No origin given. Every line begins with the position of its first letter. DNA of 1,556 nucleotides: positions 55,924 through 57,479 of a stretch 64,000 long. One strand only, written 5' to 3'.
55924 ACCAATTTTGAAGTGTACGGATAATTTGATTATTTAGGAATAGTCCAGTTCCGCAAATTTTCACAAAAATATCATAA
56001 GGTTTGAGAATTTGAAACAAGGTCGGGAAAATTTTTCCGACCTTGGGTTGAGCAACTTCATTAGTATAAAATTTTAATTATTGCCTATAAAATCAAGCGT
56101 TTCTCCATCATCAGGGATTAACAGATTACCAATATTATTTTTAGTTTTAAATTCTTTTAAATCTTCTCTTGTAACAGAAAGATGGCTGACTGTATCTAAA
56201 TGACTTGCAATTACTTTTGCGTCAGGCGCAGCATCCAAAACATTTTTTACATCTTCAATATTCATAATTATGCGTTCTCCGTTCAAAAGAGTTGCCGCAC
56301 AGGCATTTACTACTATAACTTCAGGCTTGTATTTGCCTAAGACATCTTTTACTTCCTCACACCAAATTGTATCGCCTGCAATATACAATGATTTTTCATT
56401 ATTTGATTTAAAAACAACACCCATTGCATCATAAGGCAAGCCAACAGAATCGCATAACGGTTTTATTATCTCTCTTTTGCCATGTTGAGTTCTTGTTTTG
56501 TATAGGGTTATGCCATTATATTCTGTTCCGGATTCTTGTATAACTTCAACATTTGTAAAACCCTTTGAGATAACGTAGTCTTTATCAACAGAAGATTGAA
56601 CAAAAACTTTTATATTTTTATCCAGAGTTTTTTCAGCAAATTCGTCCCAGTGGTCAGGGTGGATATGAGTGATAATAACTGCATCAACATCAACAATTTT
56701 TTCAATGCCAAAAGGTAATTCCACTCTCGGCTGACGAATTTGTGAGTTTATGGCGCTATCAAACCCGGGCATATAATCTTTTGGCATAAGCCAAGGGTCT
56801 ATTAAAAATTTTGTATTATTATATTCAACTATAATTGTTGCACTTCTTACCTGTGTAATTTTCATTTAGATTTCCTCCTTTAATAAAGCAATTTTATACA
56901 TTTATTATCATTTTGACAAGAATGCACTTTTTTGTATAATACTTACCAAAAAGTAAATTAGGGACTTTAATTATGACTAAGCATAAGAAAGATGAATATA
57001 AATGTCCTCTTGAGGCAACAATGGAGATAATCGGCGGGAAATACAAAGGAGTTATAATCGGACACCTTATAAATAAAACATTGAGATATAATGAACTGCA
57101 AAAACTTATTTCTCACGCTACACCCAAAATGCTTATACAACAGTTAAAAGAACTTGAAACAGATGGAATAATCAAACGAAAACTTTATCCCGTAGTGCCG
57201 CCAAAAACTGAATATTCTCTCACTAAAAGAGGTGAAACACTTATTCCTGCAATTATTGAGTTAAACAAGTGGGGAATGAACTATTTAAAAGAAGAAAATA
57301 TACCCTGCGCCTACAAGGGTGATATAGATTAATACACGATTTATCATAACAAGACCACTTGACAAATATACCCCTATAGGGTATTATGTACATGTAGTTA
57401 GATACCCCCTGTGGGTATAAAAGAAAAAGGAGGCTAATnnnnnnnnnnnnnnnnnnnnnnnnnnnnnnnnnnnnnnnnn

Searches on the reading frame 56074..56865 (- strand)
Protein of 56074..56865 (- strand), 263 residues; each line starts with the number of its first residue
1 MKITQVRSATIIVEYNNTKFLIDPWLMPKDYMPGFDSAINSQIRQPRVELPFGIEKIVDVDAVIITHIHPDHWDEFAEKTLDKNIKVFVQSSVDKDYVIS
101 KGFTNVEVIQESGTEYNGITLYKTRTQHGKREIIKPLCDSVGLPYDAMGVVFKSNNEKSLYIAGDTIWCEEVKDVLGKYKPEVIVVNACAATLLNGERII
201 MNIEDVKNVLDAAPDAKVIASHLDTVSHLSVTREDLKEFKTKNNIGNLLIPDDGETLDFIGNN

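Call 3: search_protein_families(library=pfam, proteins=[window:56074-56865:-], max_evalue=10)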
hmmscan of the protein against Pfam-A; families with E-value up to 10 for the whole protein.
window:56074-56865:- (263 aa): 7 families
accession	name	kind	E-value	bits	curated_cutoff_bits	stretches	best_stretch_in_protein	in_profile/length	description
PF12706.13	Lactamase_B_2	-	2.3e-11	44.1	27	1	19-222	2-199/200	Beta-lactamase superfamily domain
PF13483.12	Lactamase_B_3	-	4.9e-06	27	24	1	3-128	2-82/160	Beta-lactamase superfamily domain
PF00753.33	Lactamase_B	-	0.0071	16.7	22.7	1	55-72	39-56/196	Metallo-beta-lactamase superfamily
PF23023.1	Anti-Pycsar_Apyc1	-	0.026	14.4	50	1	34-79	29-73/250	Anti-Pycsar protein Apyc1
PF08245.18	Mur_ligase_M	-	0.086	13.2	24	1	55-78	75-98/200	Mur ligase middle domain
PF13407.12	Peripla_BP_4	-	0.091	12.7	35.1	1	60-128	56-121/258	Periplasmic binding protein domain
PF02593.20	DUF166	-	0.11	12.5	24.4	1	54-104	50-99/221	Domain of unknown function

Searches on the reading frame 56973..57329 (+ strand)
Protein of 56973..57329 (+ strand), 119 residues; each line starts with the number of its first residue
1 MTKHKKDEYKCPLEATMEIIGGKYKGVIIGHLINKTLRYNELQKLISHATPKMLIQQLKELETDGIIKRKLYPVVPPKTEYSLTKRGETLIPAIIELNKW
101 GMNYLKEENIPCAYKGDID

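Call 3: search_protein_families(library=pfam, proteins=[window:56973-57329:+], max_evalue=10)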
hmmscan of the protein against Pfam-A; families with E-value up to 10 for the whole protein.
seq(119 aa): 3 families
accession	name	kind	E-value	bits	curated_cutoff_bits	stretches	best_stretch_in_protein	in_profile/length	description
PF01638.23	HxlR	-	2.1e-30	104.9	20.8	1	19-108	1-90/91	HxlR-like helix-turn-helix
PF03551.20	PadR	-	0.053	14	27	1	56-89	36-71/75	Transcriptional regulator PadR-like family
PF13601.12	HTH_34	-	0.11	13.2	27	1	36-89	14-67/80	Winged helix DNA-binding domain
